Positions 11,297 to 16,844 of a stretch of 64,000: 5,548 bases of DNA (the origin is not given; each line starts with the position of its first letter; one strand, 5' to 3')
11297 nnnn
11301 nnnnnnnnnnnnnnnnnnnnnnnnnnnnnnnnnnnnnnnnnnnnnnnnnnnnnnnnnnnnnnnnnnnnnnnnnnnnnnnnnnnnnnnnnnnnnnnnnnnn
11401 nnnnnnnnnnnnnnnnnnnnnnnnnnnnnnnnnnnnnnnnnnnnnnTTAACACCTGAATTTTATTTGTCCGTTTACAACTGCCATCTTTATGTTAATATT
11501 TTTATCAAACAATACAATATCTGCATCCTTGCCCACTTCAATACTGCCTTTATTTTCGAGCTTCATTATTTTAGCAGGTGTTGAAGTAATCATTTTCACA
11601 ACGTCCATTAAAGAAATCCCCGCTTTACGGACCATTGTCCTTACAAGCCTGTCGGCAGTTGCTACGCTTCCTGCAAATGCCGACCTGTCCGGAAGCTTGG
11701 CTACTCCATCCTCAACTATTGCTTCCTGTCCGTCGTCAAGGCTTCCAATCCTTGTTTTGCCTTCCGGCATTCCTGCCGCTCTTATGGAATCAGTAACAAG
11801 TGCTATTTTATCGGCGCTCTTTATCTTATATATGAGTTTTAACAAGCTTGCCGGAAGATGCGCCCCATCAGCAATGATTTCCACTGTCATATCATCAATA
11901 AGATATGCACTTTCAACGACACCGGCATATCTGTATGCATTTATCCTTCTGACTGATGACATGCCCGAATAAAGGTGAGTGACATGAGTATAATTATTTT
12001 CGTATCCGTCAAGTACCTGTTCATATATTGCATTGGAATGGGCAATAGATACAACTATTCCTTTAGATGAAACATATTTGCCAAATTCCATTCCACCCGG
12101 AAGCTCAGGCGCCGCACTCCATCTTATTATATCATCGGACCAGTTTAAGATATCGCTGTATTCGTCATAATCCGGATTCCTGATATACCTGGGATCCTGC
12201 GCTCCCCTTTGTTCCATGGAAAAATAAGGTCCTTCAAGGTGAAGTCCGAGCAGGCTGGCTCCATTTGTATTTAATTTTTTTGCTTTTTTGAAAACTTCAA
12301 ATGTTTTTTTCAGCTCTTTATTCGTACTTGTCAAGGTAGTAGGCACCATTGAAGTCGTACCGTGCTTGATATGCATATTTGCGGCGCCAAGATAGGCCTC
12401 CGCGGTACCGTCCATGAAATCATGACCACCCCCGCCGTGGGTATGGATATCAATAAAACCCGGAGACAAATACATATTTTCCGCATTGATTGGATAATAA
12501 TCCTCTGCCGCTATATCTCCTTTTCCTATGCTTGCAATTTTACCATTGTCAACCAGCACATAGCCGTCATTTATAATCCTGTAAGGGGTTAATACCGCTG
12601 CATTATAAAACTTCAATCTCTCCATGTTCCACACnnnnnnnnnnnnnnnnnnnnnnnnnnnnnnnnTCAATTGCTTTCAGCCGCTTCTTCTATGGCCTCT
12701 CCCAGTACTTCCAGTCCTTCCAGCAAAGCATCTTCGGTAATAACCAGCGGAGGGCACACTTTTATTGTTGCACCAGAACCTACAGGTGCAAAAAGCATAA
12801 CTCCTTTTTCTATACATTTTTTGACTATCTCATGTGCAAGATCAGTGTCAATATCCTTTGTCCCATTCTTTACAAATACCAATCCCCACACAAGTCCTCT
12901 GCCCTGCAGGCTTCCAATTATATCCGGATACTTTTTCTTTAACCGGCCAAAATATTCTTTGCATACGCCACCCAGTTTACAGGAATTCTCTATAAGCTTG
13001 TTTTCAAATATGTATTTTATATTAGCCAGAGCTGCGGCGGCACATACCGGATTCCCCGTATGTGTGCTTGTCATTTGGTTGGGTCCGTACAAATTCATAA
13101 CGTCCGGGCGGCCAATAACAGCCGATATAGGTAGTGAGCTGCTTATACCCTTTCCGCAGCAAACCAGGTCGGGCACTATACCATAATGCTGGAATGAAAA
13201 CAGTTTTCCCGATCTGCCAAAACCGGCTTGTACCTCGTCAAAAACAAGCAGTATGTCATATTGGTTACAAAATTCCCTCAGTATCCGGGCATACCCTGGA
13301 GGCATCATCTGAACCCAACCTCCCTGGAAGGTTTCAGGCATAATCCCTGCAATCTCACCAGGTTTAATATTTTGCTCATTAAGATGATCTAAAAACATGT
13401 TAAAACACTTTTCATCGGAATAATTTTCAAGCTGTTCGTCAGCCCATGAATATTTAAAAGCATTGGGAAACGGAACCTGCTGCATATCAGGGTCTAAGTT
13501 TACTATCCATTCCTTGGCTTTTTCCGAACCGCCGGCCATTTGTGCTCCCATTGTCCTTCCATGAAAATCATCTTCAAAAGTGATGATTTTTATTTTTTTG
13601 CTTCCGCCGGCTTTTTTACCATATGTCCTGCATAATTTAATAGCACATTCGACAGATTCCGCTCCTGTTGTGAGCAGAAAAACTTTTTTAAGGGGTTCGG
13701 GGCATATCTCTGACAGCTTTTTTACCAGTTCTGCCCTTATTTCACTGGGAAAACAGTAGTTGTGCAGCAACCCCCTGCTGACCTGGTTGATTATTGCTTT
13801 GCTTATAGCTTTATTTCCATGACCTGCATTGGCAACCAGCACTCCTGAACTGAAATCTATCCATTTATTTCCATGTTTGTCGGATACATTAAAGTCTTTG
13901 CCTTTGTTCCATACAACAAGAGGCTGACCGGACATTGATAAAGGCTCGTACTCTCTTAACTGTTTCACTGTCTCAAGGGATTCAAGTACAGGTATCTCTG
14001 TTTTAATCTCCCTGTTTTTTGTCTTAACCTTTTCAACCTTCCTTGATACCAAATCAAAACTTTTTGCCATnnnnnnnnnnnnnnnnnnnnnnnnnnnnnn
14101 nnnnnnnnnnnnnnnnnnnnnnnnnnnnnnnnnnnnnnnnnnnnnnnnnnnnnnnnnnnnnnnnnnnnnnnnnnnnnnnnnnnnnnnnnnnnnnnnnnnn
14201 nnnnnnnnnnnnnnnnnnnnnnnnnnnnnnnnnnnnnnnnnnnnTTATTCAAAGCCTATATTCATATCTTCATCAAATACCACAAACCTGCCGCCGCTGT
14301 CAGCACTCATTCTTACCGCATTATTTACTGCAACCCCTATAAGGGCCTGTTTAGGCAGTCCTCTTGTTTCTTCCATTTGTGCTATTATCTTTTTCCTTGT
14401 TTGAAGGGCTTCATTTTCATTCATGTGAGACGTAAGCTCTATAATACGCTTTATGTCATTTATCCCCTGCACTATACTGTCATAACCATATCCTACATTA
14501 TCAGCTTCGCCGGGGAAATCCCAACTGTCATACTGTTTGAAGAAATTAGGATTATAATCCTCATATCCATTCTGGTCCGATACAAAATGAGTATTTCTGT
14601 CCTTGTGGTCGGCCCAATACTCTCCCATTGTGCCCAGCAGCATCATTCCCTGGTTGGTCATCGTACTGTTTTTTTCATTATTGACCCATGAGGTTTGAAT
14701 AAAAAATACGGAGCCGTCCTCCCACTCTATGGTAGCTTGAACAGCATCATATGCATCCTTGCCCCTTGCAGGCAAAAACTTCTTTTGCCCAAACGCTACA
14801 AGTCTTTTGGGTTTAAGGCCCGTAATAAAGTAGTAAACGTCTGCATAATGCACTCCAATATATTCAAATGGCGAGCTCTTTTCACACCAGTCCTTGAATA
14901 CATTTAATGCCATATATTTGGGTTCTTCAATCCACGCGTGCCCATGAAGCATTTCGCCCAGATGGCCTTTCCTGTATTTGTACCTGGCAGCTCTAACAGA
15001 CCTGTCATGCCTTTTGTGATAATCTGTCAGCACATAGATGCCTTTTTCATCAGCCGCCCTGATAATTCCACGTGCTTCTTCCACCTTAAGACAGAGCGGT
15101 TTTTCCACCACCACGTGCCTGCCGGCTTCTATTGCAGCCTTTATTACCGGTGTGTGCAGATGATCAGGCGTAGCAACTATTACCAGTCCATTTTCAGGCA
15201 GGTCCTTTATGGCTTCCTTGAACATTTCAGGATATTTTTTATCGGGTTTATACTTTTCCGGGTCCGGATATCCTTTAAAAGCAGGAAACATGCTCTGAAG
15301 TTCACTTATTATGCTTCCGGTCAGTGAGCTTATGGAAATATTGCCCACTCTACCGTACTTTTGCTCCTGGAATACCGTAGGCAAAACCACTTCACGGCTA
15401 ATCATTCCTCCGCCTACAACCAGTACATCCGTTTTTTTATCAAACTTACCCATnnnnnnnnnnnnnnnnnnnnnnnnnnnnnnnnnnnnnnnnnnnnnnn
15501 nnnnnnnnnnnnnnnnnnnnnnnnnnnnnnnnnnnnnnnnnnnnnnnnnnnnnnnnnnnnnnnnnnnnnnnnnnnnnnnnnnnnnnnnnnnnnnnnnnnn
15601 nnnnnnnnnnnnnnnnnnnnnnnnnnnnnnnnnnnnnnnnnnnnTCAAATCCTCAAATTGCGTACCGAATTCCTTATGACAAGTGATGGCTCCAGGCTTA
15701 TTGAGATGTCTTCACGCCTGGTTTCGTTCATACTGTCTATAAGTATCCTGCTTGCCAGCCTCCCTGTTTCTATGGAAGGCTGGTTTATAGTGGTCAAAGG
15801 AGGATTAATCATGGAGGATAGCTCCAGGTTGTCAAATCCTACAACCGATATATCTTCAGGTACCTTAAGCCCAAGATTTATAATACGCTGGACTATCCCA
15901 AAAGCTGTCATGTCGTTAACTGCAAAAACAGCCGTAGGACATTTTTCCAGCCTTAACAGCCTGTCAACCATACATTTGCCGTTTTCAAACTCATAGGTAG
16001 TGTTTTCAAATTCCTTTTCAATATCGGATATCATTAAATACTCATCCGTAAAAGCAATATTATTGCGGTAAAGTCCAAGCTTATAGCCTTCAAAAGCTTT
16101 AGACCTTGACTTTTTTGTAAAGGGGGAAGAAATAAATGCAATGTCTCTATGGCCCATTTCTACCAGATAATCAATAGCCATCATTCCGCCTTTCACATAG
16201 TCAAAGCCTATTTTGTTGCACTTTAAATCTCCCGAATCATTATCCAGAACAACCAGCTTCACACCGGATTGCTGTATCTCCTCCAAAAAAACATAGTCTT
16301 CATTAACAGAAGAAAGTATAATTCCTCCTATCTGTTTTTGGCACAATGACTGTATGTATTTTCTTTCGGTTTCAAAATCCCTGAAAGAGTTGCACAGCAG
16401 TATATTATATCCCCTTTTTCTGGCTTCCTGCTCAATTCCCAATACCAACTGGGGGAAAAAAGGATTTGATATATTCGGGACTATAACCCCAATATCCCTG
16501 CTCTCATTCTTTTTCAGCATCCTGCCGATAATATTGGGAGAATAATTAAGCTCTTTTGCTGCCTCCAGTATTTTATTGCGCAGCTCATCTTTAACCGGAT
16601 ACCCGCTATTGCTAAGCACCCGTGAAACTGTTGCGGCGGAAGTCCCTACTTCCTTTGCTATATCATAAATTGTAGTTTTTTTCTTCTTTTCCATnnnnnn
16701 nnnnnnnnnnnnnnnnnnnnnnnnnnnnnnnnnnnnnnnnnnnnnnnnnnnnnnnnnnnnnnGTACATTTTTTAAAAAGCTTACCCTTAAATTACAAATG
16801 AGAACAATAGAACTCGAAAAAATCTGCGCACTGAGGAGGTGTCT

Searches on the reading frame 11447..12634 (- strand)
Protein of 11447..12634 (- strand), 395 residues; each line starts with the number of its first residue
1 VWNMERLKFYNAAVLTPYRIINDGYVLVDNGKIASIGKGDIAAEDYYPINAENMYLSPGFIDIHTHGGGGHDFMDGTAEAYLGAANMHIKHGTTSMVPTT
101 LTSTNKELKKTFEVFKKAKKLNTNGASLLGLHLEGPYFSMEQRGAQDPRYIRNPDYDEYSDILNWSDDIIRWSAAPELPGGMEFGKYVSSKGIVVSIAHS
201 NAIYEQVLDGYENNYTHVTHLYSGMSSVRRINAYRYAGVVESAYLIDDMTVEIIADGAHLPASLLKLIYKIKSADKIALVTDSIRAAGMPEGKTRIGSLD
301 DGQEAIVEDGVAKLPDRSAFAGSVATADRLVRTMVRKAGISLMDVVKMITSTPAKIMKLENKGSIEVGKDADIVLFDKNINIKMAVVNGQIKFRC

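Call 7: search_protein_families(library=pfam, proteins=[window:11447-12634:-])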
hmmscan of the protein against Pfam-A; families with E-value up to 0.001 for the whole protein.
window:11447-12634:- (395 aa): 2 families
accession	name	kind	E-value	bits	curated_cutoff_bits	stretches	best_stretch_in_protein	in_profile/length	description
PF01979.26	Amidohydro_1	-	9.3e-30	104.5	25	1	55-391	1-344/345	Amidohydrolase family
PF07969.17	Amidohydro_3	-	1e-15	58.6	29.7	2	339-380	406-448/472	Amidohydrolase family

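Call 43: search_protein_families(library=ncbifam, proteins=[window:11447-12634:-], max_evalue=1e-10)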
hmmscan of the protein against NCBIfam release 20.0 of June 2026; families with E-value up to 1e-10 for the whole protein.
window:11447-12634:- (395 aa): 27 families (the best 25 are shown)
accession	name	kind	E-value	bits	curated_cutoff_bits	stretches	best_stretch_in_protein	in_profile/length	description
TIGR00221.1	nagA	equivalog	9.4e-84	281.5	225.65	1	7-390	5-380/380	N-acetylglucosamine-6-phosphate deacetylase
NF008371.0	PRK11170.1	equivalog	1.1e-60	205.5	483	1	10-392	5-379/382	N-acetylglucosamine-6-phosphate deacetylase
TIGR00857.1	pyrC_multi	subfamily_domain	4.2e-17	62.2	279.05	0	330-379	322-370/412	dihydroorotase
TIGR01975.1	isoAsp_dipep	equivalog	4.3e-17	62.4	331.25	1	322-391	306-375/389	beta-aspartyl-peptidase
NF006689.0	PRK09237.1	equivalog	6.6e-17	61.1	371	0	338-378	297-337/383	amidohydrolase/deacetylase family metallohydrolase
TIGR03178.1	allantoinase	equivalog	1.5e-16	60.3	357.85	0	331-382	339-389/441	allantoinase AllB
TIGR02033.1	D-hydantoinase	equivalog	3.3e-16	59.3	393.25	0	26-118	19-110/454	dihydropyrimidinase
NF011990.0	PRK15446.2-6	subfamily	7.1e-16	57.9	233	0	336-391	322-381/390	alpha-D-ribose 1-methylphosphonate 5-triphosphate diphosphatase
TIGR02318.1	phosphono_phnM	equivalog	1.1e-15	57.5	390.55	0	336-387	316-370/376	phosphonate metabolism protein PhnM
NF006560.0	PRK09061.1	subfamily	1.2e-14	53.5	340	0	317-379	399-467/517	amidohydrolase family protein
NF002668.0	PRK02382.1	equivalog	2.8e-14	52.7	452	0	324-379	318-373/436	dihydroorotase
NF004839.0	PRK06189.1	equivalog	4.1e-14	52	631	0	321-382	334-395/451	allantoinase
NF011984.0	PRK15446.1-5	equivalog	3.2e-13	49.2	260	0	334-379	317-362/379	alpha-D-ribose 1-methylphosphonate 5-triphosphate diphosphatase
NF005960.0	PRK08044.1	equivalog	3.4e-13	49.1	688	0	321-381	336-396/453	allantoinase AllB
NF058538.1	ergo_util_ErtD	equivalog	3.6e-13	49.1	600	0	331-379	341-390/446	hydantoin-5-propionate amidohydrolase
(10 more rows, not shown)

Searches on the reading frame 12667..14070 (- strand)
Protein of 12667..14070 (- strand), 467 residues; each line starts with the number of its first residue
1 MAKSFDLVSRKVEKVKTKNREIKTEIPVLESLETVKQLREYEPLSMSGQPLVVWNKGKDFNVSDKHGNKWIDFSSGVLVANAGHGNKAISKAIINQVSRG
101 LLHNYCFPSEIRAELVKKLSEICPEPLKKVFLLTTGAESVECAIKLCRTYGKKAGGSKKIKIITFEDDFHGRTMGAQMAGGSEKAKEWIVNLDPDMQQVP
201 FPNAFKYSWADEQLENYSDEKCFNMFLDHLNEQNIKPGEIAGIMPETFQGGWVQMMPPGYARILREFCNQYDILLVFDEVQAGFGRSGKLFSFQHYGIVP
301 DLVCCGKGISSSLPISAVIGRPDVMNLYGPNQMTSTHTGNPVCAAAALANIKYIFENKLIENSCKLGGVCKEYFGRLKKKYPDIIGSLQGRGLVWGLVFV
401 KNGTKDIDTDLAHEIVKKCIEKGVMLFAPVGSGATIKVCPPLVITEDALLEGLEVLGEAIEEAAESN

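Call 7: search_protein_families(library=pfam, proteins=[window:12667-14070:-])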
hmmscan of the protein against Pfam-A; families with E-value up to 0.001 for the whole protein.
window:12667-14070:- (467 aa): 1 family
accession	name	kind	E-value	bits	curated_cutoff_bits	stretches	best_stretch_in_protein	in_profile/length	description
PF00202.27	Aminotran_3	-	2.6e-84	283.7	30.5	1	49-460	8-403/403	Aminotransferase class-III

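Call 43: search_protein_families(library=ncbifam, proteins=[window:12667-14070:-], max_evalue=1e-10)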
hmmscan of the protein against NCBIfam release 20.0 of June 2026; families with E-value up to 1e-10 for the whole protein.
window:12667-14070:- (467 aa): 69 families (the best 25 are shown)
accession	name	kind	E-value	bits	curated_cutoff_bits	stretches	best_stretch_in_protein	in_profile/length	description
NF004426.0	PRK05769.1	equivalog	4.5e-95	319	552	1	18-463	4-440/441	acetyl ornithine aminotransferase family protein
NF005993.0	PRK08117.1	subfamily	2.8e-88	296.4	574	1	43-464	17-431/433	aspartate aminotransferase family protein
NF006228.0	PRK08360.1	equivalog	9.9e-81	271.6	608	1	50-465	24-429/443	aspartate aminotransferase family protein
TIGR00707.1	argD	subfamily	2.3e-76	257.1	410.05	1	49-461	8-381/381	acetylornithine/succinylornithine family transaminase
NF004714.0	PRK06058.1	subfamily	2e-75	254.1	639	1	16-462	8-446/447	4-aminobutyrate--2-oxoglutarate transaminase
NF006368.0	PRK08593.1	equivalog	3.9e-75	253.2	570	1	52-465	28-434/448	aspartate aminotransferase family protein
NF049939.1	HyAminethphonNHLyPbfA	equivalog_domain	3.2e-74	249.9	525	1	45-462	38-441/442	(R)-1-hydroxy-2-aminoethylphosphonate ammonia-lyase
NF002325.0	PRK01278.1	subfamily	9.1e-72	241.9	372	2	233-465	170-391/395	acetylornithine transaminase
NF005376.0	PRK06918.1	equivalog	1.3e-71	241.4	676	1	39-465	25-446/451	4-aminobutyrate--2-oxoglutarate transaminase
TIGR00700.1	GABAtrnsam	equivalog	5.7e-70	236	506.65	1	55-460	20-418/420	4-aminobutyrate--2-oxoglutarate transaminase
NF005692.0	PRK07495.1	equivalog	1.2e-69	235.1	724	1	55-464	27-423/425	4-aminobutyrate--2-oxoglutarate transaminase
NF002874.0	PRK03244.1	equivalog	3.6e-69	233.5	457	1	44-465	19-397/399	acetylornithine transaminase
NF004755.0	PRK06082.1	equivalog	2.9e-68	230.4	467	1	45-465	49-454/459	aspartate aminotransferase family protein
NF049976.1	AmadipTransam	equivalog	3e-67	227.4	650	1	53-462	17-414/416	2-aminoadipate transaminase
NF045634.1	LeuMetRace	equivalog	1.6e-66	224.8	800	1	52-465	25-429/432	leucine/methionine racemase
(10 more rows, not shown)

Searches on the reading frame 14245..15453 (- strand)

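Call 7: search_protein_families(library=pfam, proteins=[window:14245-15453:-])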
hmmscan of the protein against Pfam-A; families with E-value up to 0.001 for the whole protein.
window:14245-15453:- (402 aa): 3 families
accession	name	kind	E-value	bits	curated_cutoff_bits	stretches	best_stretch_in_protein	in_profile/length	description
PF01408.29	GFO_IDH_MocA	-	1.4e-14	55.2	24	1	10-142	3-117/120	Oxidoreductase family, NAD-binding Rossmann fold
PF22725.1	GFO_IDH_MocA_C3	-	9e-10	39.1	27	1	153-277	1-121/124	GFO/IDH/MocA C-terminal domain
PF03435.24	Sacchrp_dh_NADP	-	7.6e-05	23.5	25.1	1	10-116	1-97/129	Saccharopine dehydrogenase NADP binding domain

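Call 43: search_protein_families(library=ncbifam, proteins=[window:14245-15453:-], max_evalue=1e-10)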
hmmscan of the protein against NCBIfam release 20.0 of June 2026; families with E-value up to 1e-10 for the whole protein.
window:14245-15453:- (402 aa): 6 families
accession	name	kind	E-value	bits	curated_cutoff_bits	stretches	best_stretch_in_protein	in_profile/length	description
TIGR04380.1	myo_inos_iolG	equivalog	4.1e-22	78.5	355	1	75-306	53-278/330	inositol 2-dehydrogenase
NF058561.1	BT_2158_fam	equivalog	3.6e-15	55.5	750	1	58-178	73-187/487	glycoside 3-dehydrogenase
NF052479.1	LevoglcsnDh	equivalog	4.7e-13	48.6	650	1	77-170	64-156/386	levoglucosan dehydrogenase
NF008607.0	PRK11579.1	subfamily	1.3e-12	47.4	330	1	84-176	61-153/346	oxidoreductase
NF041392.1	XylDh_Gfo6_Halo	equivalog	9.6e-12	44.3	350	1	91-173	86-168/350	D-xylose 1-dehydrogenase Gfo6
NF040723.1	UDP-GlcNAcDh_Arch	equivalog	1.2e-11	44.7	450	1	89-270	62-231/302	UDP-N-acetylglucosamine 3-dehydrogenase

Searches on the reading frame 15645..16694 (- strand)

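Call 7: search_protein_families(library=pfam, proteins=[window:15645-16694:-])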
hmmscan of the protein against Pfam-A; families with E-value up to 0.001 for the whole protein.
window:15645-16694:- (349 aa): 5 families
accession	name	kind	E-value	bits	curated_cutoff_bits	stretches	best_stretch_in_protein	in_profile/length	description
PF13377.12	Peripla_BP_3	-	1.1e-30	107.3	26.5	1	174-344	1-167/167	Periplasmic binding protein-like domain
PF00532.27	Peripla_BP_1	-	1.5e-25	90.7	22.2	1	67-332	3-273/281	Periplasmic binding proteins and sugar binding domain of LacI family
PF13407.12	Peripla_BP_4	-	3.1e-16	60.1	35.1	1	68-291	1-220/258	Periplasmic binding protein domain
PF00356.27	LacI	-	1e-15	57.6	27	1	8-54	1-46/46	Bacterial regulatory proteins, lacI family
PF13936.12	HTH_38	-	5.2e-05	23.3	27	0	5-27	19-41/44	Helix-turn-helix domain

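Call 43: search_protein_families(library=ncbifam, proteins=[window:15645-16694:-], max_evalue=1e-10)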
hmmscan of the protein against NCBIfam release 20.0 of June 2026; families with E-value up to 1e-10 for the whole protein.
window:15645-16694:- (349 aa): 18 families
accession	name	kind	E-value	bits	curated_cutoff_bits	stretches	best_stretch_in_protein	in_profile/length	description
NF047341.1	lactose_RbsR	equivalog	2.1e-73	247.5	382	1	5-346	1-330/331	ribose utilization transcriptional repressor RbsR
NF008269.0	PRK11041.1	equivalog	5.7e-70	236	436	1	4-347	7-340/342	DNA-binding transcriptional regulator CytR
NF007979.0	PRK10703.1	equivalog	2.6e-68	230.6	501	1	7-347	2-334/341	HTH-type transcriptional repressor PurR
NF007743.0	PRK10423.1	equivalog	1.2e-67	228.4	531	1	8-344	3-330/330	ribose operon transcriptional repressor RbsR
TIGR01481.1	ccpA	equivalog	3e-64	217.5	442.35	1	7-344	3-329/330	catabolite control protein A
NF052440.1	TransRegGNTRPSEAE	equivalog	3.3e-51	174.3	400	1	4-343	3-332/333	HTH-type transcriptional regulator GntR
NF007075.0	PRK09526.1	subfamily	4.6e-47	160.7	340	1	3-345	2-332/358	LacI family DNA-binding transcriptional regulator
NF007706.0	PRK10401.1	equivalog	6e-47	160.6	555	1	7-345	2-330/346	HTH-type transcriptional regulator GalS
NF008002.0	PRK10727.1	equivalog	1.5e-43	149.2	557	1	7-346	2-331/341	HTH-type transcriptional regulator GalR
NF051853.1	TransRegUriRCory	equivalog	2.4e-41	141.9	550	1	8-346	2-326/327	transcriptional regulator UriR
NF047913.1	TransRegIdnR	equivalog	4.1e-38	131.5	500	1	3-334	2-321/331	DNA-binding transcriptional regulator IdnR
NF007449.0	PRK10014.1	subfamily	1.9e-34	119.3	310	1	2-341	2-341/342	Mal regulon transcriptional regulator MalI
TIGR02417.1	fruct_sucro_rep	subfamily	2.1e-31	109.4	389.55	1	8-328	1-313/327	D-fructose-responsive transcription factor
NF011563.0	PRK14987.1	equivalog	2.7e-31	109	433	1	3-319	2-306/331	gluconate operon transcriptional repressor GntR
NF008452.0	PRK11303.1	equivalog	1.4e-27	96.8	385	1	9-332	3-318/332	catabolite repressor/activator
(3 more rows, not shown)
